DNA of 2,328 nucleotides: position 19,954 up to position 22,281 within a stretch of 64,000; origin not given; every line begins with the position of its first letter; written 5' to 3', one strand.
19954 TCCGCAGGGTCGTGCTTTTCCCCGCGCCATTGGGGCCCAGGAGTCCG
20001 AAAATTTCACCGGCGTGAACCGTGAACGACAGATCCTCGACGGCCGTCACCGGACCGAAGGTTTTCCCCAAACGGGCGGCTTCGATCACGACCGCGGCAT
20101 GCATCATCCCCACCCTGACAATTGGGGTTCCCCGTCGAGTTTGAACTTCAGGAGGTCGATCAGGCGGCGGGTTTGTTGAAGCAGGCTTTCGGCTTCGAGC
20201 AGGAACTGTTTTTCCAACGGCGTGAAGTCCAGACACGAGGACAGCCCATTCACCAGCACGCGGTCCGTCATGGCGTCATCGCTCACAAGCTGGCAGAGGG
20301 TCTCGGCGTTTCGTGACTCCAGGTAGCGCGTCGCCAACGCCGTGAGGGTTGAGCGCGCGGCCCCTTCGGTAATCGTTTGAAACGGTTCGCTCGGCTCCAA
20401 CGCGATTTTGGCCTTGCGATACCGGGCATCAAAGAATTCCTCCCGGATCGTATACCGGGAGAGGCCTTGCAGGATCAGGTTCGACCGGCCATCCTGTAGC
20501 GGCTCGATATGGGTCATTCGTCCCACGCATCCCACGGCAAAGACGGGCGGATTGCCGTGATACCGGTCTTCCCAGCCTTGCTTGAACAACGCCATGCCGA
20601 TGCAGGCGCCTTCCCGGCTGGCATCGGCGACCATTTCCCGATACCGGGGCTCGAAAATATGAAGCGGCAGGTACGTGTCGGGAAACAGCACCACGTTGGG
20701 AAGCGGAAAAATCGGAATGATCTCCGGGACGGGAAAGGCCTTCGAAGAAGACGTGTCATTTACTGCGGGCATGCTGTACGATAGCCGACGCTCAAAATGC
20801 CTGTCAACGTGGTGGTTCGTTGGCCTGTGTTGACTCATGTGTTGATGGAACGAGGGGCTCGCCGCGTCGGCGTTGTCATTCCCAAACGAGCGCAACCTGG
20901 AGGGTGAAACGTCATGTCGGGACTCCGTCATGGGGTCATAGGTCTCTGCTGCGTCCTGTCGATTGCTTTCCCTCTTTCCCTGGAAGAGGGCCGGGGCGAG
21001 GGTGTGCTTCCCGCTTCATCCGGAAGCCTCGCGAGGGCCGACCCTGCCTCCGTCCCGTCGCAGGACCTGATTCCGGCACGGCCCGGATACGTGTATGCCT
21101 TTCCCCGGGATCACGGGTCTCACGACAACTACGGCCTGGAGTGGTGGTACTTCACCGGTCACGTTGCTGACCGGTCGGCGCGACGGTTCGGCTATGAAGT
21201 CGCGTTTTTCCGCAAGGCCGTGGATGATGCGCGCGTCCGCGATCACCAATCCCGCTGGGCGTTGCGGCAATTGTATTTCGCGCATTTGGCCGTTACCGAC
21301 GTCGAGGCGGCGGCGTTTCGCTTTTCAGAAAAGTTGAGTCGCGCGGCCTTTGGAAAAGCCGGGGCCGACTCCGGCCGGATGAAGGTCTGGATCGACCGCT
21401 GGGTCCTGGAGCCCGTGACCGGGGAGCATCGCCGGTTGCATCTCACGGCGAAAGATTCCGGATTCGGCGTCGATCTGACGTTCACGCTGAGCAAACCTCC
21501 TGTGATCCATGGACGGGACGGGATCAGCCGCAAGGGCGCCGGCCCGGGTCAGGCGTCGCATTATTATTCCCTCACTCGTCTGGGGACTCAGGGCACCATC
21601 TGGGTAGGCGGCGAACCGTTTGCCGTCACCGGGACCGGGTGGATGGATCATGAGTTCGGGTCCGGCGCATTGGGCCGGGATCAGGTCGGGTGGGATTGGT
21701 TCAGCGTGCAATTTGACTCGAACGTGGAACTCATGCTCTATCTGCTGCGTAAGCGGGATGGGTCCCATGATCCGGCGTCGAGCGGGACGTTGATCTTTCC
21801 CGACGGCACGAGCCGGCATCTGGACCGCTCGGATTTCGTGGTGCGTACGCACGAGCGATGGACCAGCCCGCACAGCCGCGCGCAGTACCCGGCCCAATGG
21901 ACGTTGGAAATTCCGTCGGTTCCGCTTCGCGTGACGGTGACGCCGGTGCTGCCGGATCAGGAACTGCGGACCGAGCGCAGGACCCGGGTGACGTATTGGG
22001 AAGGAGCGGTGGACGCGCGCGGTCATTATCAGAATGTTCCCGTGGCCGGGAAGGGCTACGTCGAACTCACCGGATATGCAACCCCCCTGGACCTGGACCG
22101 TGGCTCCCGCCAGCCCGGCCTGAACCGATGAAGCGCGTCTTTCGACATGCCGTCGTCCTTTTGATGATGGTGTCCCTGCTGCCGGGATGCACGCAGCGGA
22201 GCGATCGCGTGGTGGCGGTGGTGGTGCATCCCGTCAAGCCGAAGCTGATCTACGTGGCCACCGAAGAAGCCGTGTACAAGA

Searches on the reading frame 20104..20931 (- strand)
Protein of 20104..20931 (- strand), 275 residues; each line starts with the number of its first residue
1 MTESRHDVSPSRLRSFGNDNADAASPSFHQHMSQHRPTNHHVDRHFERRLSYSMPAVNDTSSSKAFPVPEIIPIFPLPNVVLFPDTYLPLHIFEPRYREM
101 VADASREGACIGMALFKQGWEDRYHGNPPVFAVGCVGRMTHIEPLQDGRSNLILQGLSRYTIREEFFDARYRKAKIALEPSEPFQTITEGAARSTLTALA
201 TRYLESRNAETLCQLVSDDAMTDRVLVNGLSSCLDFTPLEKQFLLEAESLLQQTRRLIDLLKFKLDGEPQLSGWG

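Call 67: search_protein_families(library=ncbifam, proteins=[window:20104-20931:-], max_evalue=0.00001)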
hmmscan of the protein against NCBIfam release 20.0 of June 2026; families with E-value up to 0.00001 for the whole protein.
window:20104-20931:- (275 aa): 0 families

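Call 92: search_protein_families(library=pfam, proteins=[window:20104-20931:-], max_evalue=0.001)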
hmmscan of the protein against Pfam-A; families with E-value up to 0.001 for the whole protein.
window:20104-20931:- (275 aa): 1 family
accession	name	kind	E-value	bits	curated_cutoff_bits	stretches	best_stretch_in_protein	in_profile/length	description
PF02190.22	LON_substr_bdg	-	2.6e-31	109.6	28.7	1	72-262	2-199/200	ATP-dependent protease La (LON) substrate-binding domain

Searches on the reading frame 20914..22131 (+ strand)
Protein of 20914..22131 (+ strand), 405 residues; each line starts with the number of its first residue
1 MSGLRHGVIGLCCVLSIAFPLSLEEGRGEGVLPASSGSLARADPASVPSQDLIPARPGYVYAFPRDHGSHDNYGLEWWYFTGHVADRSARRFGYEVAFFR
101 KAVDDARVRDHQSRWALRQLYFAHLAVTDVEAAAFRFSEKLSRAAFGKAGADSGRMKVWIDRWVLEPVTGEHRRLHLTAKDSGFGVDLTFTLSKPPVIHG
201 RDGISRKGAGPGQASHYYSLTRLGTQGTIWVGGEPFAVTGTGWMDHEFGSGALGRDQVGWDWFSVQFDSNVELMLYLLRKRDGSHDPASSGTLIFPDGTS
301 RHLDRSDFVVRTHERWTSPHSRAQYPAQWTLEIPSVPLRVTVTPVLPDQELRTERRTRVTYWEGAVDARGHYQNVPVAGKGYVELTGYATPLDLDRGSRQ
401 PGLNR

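Call 92: search_protein_families(library=pfam, proteins=[window:20914-22131:+], max_evalue=0.001)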
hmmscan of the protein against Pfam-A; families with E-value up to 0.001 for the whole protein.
window:20914-22131:+ (405 aa): 2 families
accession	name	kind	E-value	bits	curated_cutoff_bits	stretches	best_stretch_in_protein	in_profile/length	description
PF07143.17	CrtC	-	2.5e-58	197.9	22.5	1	76-250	2-168/168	CrtC N-terminal lipocalin domain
PF17186.10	Lipocalin_9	-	2.7e-44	150.9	26.2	1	254-388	2-131/131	Lipocalin-like domain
